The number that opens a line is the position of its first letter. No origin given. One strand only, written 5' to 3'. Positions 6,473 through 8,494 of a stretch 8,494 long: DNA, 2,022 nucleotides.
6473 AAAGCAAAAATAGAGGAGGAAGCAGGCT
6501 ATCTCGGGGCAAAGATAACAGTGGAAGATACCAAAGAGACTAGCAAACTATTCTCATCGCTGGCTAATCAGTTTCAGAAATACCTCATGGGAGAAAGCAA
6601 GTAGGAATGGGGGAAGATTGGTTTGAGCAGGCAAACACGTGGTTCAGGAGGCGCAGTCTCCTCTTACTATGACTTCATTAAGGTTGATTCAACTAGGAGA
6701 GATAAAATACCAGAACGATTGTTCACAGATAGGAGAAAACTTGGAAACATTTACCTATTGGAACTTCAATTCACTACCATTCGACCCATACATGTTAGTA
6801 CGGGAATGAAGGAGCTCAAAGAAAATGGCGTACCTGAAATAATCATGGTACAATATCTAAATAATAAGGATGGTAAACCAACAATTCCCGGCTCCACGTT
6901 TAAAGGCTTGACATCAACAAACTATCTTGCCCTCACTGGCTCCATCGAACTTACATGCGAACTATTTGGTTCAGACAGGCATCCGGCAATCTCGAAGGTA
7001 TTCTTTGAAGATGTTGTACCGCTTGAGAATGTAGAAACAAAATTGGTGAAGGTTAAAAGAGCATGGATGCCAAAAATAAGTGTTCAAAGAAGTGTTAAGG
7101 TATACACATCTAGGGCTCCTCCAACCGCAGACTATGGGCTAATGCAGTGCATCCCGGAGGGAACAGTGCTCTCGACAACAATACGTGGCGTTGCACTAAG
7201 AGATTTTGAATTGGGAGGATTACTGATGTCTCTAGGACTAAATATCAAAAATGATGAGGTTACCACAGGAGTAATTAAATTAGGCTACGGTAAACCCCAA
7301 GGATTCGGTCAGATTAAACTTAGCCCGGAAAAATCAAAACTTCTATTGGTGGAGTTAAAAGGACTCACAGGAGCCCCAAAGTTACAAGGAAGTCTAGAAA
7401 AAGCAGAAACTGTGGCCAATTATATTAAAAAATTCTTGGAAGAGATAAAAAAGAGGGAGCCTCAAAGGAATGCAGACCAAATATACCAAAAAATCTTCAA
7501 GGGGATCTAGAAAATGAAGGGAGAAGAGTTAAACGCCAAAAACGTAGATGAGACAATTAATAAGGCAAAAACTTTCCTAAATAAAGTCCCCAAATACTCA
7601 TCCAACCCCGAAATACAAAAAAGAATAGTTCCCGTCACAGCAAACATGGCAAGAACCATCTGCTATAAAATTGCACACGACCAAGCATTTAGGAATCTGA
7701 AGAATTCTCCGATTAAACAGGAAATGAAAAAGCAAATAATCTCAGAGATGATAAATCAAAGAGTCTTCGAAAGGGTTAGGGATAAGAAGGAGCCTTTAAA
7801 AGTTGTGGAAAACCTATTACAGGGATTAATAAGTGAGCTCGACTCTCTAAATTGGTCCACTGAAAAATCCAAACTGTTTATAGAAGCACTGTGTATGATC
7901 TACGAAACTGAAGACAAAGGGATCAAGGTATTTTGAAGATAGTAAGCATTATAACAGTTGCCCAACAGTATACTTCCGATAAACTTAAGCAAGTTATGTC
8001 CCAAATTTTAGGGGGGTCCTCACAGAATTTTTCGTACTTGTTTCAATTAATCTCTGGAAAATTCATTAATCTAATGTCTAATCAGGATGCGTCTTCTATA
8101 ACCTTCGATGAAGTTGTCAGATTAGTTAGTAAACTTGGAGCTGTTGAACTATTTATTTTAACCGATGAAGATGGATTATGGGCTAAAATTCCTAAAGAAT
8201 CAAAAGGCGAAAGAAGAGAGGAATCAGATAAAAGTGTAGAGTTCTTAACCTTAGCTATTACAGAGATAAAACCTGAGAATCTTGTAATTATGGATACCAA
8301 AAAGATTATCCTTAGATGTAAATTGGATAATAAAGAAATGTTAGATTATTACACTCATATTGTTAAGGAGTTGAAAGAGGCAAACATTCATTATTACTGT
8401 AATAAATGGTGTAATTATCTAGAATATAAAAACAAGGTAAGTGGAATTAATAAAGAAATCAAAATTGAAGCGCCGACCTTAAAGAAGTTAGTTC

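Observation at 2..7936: III-D-like effector operon with non-standard composition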

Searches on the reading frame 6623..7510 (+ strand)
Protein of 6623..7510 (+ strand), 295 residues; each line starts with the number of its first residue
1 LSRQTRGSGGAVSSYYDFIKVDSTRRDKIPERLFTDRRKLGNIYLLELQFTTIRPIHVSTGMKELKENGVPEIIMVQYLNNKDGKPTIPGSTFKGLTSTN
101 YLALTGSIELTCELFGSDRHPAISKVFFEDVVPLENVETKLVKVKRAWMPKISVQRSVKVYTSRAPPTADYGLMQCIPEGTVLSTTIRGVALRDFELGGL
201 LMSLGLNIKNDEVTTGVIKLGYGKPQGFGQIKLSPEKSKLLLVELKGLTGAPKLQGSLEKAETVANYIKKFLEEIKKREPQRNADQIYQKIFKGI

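Call 3: search_protein_families(library=pfam, proteins=[window:6623-7510:+], max_evalue=0.1)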
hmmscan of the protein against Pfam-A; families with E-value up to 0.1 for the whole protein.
window:6623-7510:+ (295 aa): 1 family
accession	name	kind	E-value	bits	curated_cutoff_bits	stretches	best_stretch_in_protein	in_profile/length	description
PF03787.20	RAMPs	-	2.1e-09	38.6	22.1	1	50-236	2-102/189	RAMP superfamily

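Call 4: search_protein_families(library=ncbifam, proteins=[window:6623-7510:+], max_evalue=0.1)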
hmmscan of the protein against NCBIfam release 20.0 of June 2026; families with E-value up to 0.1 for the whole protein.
window:6623-7510:+ (295 aa): 3 families
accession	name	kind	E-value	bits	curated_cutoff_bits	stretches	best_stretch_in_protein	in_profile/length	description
TIGR03986.1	TIGR03986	equivalog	4.9e-18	65.9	161.35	2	174-286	453-555/568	TIGR03986 family type III CRISPR-associated RAMP protein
TIGR02581.1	cas_cyan_RAMP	equivalog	3.1e-06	27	108.05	1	109-236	106-213/216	type III CRISPR-associated RAMP protein Csx7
NF041225.1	Cas_III-E_gRAMP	equivalog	0.00011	19.8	700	1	175-243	1485-1547/1636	type III-E CRISPR-associated gRAMP effector Cas7-11e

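Call 5: search_protein_families(library=padloc, proteins=[window:6623-7510:+], max_evalue=0.1)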
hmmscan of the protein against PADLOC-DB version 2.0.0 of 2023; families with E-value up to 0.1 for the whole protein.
window:6623-7510:+ (295 aa): 22 families
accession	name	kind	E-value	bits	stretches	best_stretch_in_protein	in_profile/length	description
PDLC01407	Csm3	-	4.8e-18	63.7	2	174-284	377-474/519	"CAS-III-A,CAS-III-D; effector_G7"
PDLC01013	Csm3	-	3.2e-14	50.8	2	173-278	467-564/650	Csm3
PDLC02116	Cas7_IIId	-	7.6e-10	36.2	1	174-277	440-533/617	-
PDLC02114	Cas7_IIId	-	1.3e-09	35.4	2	168-238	387-451/546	-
PDLC01442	Csm3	-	7.1e-09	33.8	1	39-256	3-189/208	"CAS-III-A,CAS-III-D; effector_G7"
PDLC02108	Cas7_IIId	-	1.1e-08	32.7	1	175-288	383-467/540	-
PDLC01016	Csm3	-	1e-06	27.3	1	50-193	3-102/189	Csm3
PDLC01296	Csm3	-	1.2e-06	26.7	1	98-236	82-189/192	"CAS-III-A,CAS-III-D; effector_G7"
PDLC01015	Csm3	-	4.5e-05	22.7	1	77-143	19-109/178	Csm3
PDLC01613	Csm3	-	6.3e-05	21.9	1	50-96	2-34/177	"CAS-III-A,CAS-III-D; effector_G7"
PDLC01220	gRAMP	-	9.1e-05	18.2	1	184-275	1365-1439/1494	CAS-III-E; effector_UNK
PDLC01441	Cmr4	-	0.00011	20.1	1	51-134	8-82/245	"CAS-III-B,CAS-III-C; effector_G7"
PDLC02111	Cas7_IIId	-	0.00016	18.7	1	70-234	28-176/417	-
PDLC01339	Csm3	-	0.00024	20.1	1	55-118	4-45/163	"CAS-III-A,CAS-III-D; effector_G7"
PDLC02109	Cas7_IIId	-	0.0015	15.7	1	196-237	410-446/544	-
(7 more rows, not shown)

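Call 41: search_solved_structures(query=window:6623-7510:+, max_evalue=1)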
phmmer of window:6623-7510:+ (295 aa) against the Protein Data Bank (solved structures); distinct sequences matched with E-value up to 1: 13.
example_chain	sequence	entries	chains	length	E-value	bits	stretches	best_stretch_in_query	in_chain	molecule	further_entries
8d9h_B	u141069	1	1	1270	0.00053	22.7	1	175-235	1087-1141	RAMP superfamily protein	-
8d9g_B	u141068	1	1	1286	0.00057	22.6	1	175-235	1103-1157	RAMP superfamily protein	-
8d9f_B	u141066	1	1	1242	0.001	21.7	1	175-235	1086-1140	RAMP superfamily protein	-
8gna_A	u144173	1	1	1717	0.0012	21.5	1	175-235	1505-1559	RAMP superfamily protein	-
7x7r_A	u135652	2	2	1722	0.0012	21.5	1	175-235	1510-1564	RAMP superfamily protein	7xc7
7x7a_A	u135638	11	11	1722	0.0012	21.5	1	175-235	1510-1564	RAMP superfamily protein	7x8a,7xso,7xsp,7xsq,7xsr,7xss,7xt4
7y80_A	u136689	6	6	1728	0.0012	21.5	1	175-235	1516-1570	RAMP superfamily protein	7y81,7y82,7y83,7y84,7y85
8d9e_B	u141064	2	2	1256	0.0014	21.2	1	175-235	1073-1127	RAMP superfamily protein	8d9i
8d97_A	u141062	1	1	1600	0.0017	21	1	175-235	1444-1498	RAMP superfamily protein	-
8d8n_B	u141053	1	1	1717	0.0031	20.1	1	175-235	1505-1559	RAMP superfamily protein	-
8bmw_H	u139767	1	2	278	0.013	18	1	33-100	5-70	CRISPR-associated Cas7 paralog (Type III-D)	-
8s9t_E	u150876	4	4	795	0.016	17.8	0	48-107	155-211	TIGR03986 family CRISPR-associated RAMP protein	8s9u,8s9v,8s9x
9wxh_D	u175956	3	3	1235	0.041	16.5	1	52-230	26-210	TIGR03986 family CRISPR-associated RAMP protein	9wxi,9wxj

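Call 93: search_solved_structures(query=A5, max_evalue=1)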
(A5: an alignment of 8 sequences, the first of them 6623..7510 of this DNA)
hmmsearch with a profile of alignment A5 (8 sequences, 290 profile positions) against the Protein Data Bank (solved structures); distinct sequences matched with E-value up to 1: 43.
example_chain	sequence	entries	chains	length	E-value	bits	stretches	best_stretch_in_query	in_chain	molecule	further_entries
9wxh_D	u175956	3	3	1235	4.4e-10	42.7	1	38-95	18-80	TIGR03986 family CRISPR-associated RAMP protein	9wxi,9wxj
8d9h_B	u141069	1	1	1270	3.3e-09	39.9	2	162-244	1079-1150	RAMP superfamily protein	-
8d9g_B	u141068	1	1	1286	3.9e-09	39.6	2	162-244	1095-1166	RAMP superfamily protein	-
8gna_A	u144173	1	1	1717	1.6e-08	37.6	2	162-243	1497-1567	RAMP superfamily protein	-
7x7a_A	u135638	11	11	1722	1.6e-08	37.6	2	162-243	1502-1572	RAMP superfamily protein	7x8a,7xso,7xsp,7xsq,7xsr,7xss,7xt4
7x7r_A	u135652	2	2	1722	1.6e-08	37.6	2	162-243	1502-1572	RAMP superfamily protein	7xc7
7y80_A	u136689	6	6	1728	1.6e-08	37.6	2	162-243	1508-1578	RAMP superfamily protein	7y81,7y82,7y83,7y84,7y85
8d9e_B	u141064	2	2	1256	1.7e-08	37.5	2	162-244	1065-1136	RAMP superfamily protein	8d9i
8d8n_B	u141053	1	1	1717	2.7e-08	36.9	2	162-243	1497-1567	RAMP superfamily protein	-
8d9f_B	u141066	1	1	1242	3e-08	36.7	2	162-232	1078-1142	RAMP superfamily protein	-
8d97_A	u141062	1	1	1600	4.6e-08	36.1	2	162-232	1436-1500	RAMP superfamily protein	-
8bmw_H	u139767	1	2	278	1.4e-06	31.2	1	27-91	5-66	CRISPR-associated Cas7 paralog (Type III-D)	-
8bmw_J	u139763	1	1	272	6.6e-06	29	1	52-104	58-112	CRISPR-associated Cas7 paralog (Type III-D)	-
7zol_B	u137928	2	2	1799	7.4e-05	25.6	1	161-236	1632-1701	Cas7-11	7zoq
6ifk_H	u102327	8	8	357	0.00094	22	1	69-93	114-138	Type III-A CRISPR-associated RAMP protein Csm5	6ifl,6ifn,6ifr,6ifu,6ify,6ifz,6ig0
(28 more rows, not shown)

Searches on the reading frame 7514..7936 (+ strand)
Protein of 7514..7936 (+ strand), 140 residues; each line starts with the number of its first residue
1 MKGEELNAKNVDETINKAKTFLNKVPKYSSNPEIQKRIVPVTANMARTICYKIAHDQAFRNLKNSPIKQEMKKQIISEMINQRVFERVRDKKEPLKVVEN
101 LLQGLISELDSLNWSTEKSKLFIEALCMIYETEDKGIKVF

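Call 3: search_protein_families(library=pfam, proteins=[window:7514-7936:+], max_evalue=0.1)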
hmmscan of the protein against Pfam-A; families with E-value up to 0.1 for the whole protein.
window:7514-7936:+ (140 aa): 1 family
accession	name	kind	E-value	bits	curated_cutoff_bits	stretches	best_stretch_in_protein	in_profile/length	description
PF07424.16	TrbM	-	0.091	13.2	21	0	8-51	37-80/156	TrbM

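Call 4: search_protein_families(library=ncbifam, proteins=[window:7514-7936:+], max_evalue=0.1)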
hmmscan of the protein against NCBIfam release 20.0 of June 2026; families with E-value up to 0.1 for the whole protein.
window:7514-7936:+ (140 aa): 0 families

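Call 5: search_protein_families(library=padloc, proteins=[window:7514-7936:+], max_evalue=0.1)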
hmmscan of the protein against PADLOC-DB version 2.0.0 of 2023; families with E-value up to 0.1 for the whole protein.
window:7514-7936:+ (140 aa): 1 family
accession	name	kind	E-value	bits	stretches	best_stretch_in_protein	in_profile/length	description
PDLC01142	Unk_03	-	0.013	13.7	1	33-127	81-169/186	"Alpha helical protein with coiled-coil region and maybe secreted or membrane (1 TM domain at N-terminus, but a weak TMH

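Call 24: find_homologous_proteins(query=window:7514-7936:+, max_evalue=0.01)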
Query window:7514-7936:+ (140 aa): 8 proteins with E <= 0.01 among 14 candidates. Only proteins of 77 to 245 residues were searched: fused or split forms outside these lengths cannot appear, so this answer is no evidence that the protein stands alone or is whole; lengths 'longer' or 'shorter' looks for them.
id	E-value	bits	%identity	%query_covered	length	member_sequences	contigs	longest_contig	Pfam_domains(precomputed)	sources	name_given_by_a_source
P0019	1.3e-74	266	91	100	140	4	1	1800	-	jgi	jgi:hypothetical protein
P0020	5.0e-50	187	66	96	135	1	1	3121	-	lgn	-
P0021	1.4e-48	182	65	96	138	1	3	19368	-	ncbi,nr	ncbi:MAG: hypothetical protein KIH08_06455 [Candidatus Freyarchaeota archaeon]|nr:hypothetical prote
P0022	1.3e-46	176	63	96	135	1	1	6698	-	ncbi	ncbi:MAG: hypothetical protein QXO71_04160 [Candidatus Jordarchaeaceae archaeon]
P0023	2.0e-46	175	62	93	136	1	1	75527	-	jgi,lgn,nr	nr:hypothetical protein [Candidatus Freyarchaeota archaeon]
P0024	3.1e-46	174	61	96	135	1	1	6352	-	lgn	-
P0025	6.2e-45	170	63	96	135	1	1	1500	-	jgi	jgi:predicted secreted Zn-dependent protease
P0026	6.6e-45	170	63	96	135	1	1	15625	-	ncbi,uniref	ncbi:MAG: hypothetical protein ACUVXA_05670 [Candidatus Jordarchaeum sp.]|uniref:hypothetical protei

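Call 32: predict_structure(alignment_id=A2)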
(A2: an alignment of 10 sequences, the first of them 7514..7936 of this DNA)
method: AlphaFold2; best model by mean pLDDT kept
length: 140 residues; sequences in the alignment: 10
mean_pLDDT: 90.1   pTM: 0.84
mean pLDDT of the five models: 90.1, 52.1, 44.7, 43.6, 42.2
residues with pLDDT >= 90: 107; 70-90: 24; 50-70: 6; < 50: 3
segments of 3 or more residues with pLDDT < 50: none
pLDDT, mean of each block of 10 residues (from residue 1): 68 94 95 94 95 89 92 97 92 94 97 93 94 68
secondary structure, 60 per line:
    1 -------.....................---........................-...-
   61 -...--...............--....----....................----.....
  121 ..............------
elements in order: H8-28 H32-55 H67-81 H84-87 H92-111 H116-134

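Call 35: fold_search(model_id=the predicted structure, library=pdb)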
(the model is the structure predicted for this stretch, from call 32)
No match with E <= 0.001 here; weaker rows may still be real.
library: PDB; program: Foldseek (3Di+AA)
matches with E <= 10: 500; with E <= 0.001: 0
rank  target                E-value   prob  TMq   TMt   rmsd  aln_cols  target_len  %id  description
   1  9ugp_A                2.9e-01  0.23  0.22  0.22  14.3       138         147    9  Crystal structure of MCL-1 in complex with HRK BH3 (released 2025-05-21)
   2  6stj_B                6.1e-01  0.15  0.22  0.22  14.3       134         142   10  Selective Affimers Recognize BCL-2 Family Proteins Through Non-Canonical Structural Motifs (released 2020-09-30)
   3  4bpj_A                6.4e-01  0.14  0.21  0.20  14.1       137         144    9  Mcl-1 bound to alpha beta Puma BH3 peptide 3 (released 2014-04-09)
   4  8xyc_A                6.4e-01  0.12  0.20  0.06  16.5       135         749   17  Ternary structure of dVemCas12e-sgRNA-dsDNA (released 2024-10-23)
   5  9qwr_A                7.4e-01  0.14  0.23  0.22  19.9       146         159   14  MIC60 helical bundle dimer (released 2026-02-25)
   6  3mk8_A                7.8e-01  0.15  0.23  0.23  13.6       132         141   11  The MCL-1 BH3 Helix is an Exclusive MCL-1 Inhibitor and Apoptosis Sensitizer (released 2010-06-23)
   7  6bau_A                8.2e-01  0.11  0.22  0.09  21.5       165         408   11  Crystal Structure of GltPh R397C in complex with L-Cysteine (released 2018-01-17)
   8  6fbx_A                8.2e-01  0.16  0.24  0.23  13.0       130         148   15  Crystal Structure of a Zebra-fish pro-survival protein NRZ:Bad BH3 complex (released 2019-03-27)
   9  5mes_A                8.6e-01  0.11  0.21  0.19  14.1       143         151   10  MCL1 FAB COMPLEX IN COMPLEX WITH COMPOUND 29 (released 2017-01-18)
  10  1itf_MODEL_1_A        9.5e-01  0.25  0.32  0.30  13.2       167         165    8  INTERFERON ALPHA-2A, NMR, 24 STRUCTURES (released 1997-12-03)
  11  2nla_A                9.9e-01  0.11  0.21  0.20  13.7       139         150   12  Crystal structure of the Mcl-1:mNoxaB BH3 complex (released 2007-03-27)
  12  4oq6_B                9.9e-01  0.12  0.21  0.21  13.8       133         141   10  Crystal Structure of Human MCL-1 Bound to Inhibitor 4-hydroxy-4'-propylbiphenyl-3-carboxylic acid (released 2014-03-12)
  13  5uum_A                9.9e-01  0.12  0.22  0.21  14.2       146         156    8  Human Mcl-1 in complex with a Bfl-1-specific selected peptide (released 2017-06-21)
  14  9ckn_B                9.9e-01  0.12  0.21  0.21  13.8       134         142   11  Histidine-covalent alpha-helical peptide (compound 6) targeting hMcl-1 (released 2024-11-27)
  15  7xge_D                1.0e+00  0.13  0.23  0.22  13.9       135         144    7  Crystal structure of MCL-1 in complex with computationally designed inhibitor protein (released 2022-07-20)
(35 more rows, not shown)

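Call 39: search_solved_structures(query=A2, max_evalue=10)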
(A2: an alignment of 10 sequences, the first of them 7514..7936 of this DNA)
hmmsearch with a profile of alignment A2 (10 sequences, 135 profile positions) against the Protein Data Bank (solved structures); distinct sequences matched with E-value up to 10: 1.
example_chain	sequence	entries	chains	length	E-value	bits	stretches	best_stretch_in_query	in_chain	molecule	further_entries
1zu4_A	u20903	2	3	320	7.4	9.8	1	45-121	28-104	ftsY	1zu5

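Call 43: search_protein_representatives(alignment_id=A2)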
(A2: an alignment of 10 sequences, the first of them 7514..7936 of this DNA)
Query: 10 sequences, 135 profile positions. Proteins with E-value up to 0.001 (for the whole library): 16; up to 1e-10: 12; up to 1e-30: 4. The best 16 are listed.
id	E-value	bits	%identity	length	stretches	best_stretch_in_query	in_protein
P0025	4.3e-68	243.7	-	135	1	1-135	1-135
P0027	1.8e-42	160.7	-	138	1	3-133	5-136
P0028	2.7e-42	160.2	-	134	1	7-134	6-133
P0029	1.1e-34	135.5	-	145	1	6-134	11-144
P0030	9.1e-27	109.9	-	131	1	4-132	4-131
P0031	5.5e-22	94.4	-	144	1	3-132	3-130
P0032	3.9e-19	85.2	-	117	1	9-134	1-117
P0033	1.1e-18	83.8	-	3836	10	60-106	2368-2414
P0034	2.9e-18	82.4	-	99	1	36-134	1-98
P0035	5.5e-15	71.8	-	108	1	12-108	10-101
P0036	2.2e-12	63.3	-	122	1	9-130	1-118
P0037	7.8e-12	61.6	-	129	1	3-131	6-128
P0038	1.4e-08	51.0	-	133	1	10-129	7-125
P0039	2.6e-06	43.7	-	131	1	7-130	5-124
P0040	4.1e-05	39.8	-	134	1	9-104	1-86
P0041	4.4e-05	39.7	-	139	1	3-108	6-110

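Call 59: find_encoding_contigs(protein=P0041, flank=10000, max_places=2)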
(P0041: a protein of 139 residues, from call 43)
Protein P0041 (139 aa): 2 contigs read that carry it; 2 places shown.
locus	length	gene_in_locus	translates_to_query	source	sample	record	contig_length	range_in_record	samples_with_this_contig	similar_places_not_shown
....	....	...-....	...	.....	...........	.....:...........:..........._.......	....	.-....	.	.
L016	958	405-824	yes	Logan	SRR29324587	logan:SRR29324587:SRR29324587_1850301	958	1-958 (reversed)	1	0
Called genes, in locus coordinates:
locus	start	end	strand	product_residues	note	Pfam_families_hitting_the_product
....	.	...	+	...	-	?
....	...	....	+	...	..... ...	-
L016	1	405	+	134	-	?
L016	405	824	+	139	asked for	-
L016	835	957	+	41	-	?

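Call 60: find_encoding_contigs(protein=P0039, flank=10000, max_places=2)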
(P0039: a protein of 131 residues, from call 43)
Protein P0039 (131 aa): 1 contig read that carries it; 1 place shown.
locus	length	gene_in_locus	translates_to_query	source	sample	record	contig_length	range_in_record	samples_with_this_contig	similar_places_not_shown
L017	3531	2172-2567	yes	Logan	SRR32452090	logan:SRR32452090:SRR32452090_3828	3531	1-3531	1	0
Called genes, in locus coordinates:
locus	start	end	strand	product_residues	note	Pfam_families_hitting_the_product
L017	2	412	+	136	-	?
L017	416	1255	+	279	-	PF03787:RAMPs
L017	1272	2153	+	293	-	PF03787:RAMPs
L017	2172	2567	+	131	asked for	-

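Call 63: search_protein_families(library=padloc, alignment_id=A3, max_evalue=0.1)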
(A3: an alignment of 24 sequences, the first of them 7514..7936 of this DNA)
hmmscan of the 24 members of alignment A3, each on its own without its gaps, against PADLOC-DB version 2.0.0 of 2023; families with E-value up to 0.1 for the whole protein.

A. member 1, window:7514-7936:+ (140 aa): 1 family
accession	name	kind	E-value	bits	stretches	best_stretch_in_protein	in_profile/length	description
PDLC01142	Unk_03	-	0.013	13.7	1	33-127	81-169/186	"Alpha helical protein with coiled-coil region and maybe secreted or membrane (1 TM domain at N-terminus, but a weak TMH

B. families by the number of members that match (of 24 scanned): 11 families
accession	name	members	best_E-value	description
PDLC01142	Unk_03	2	0.0019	"Alpha helical protein with coiled-coil region and maybe secreted or membrane (1 TM domain at N-terminus, but a weak TMH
PDLC04894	PDC-S06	1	0.0015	-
PDLC01473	Cas6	1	0.0017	"CAS-I,CAS-II,CAS-III,CAS-IV,CAS-V,CAS-VI; crRNAmaturation"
PDLC04788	PDC-S01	1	0.004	-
PDLC02964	RT-Toprim_I-C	1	0.0042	single gene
PDLC04576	PDC-M32A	1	0.005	-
PDLC02289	AbiEii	1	0.0051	AbiEii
PDLC00443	JetA1|JetA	1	0.0084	DUF5716 domain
PDLC01903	CARF4--CARF_PDDEXK_TM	1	0.012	-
PDLC04942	PDC-S16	1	0.038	-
PDLC01549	typeIV_Cas6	1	0.048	CAS-IV-A; effector_UNK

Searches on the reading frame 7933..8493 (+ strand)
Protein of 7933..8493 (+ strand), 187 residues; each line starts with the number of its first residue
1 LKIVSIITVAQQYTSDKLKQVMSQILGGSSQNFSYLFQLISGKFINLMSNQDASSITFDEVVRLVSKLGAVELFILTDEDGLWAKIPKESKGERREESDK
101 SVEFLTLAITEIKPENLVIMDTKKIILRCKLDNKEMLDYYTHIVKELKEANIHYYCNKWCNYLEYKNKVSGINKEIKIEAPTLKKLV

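Call 3: search_protein_families(library=pfam, proteins=[window:7933-8493:+], max_evalue=0.1)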
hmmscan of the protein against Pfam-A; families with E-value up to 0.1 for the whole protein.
window:7933-8493:+ (187 aa): 1 family
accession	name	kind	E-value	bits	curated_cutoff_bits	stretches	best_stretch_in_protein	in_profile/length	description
PF09115.15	DNApol3-delta_C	-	0.013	16.4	21.7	1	130-178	60-108/117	DNA polymerase III, delta subunit, C terminal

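Call 4: search_protein_families(library=ncbifam, proteins=[window:7933-8493:+], max_evalue=0.1)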
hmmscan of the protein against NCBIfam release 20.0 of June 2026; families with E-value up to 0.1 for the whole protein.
window:7933-8493:+ (187 aa): 0 families

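Call 5: search_protein_families(library=padloc, proteins=[window:7933-8493:+], max_evalue=0.1)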
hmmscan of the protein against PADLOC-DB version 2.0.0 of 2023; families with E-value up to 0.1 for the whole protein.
window:7933-8493:+ (187 aa): 0 families
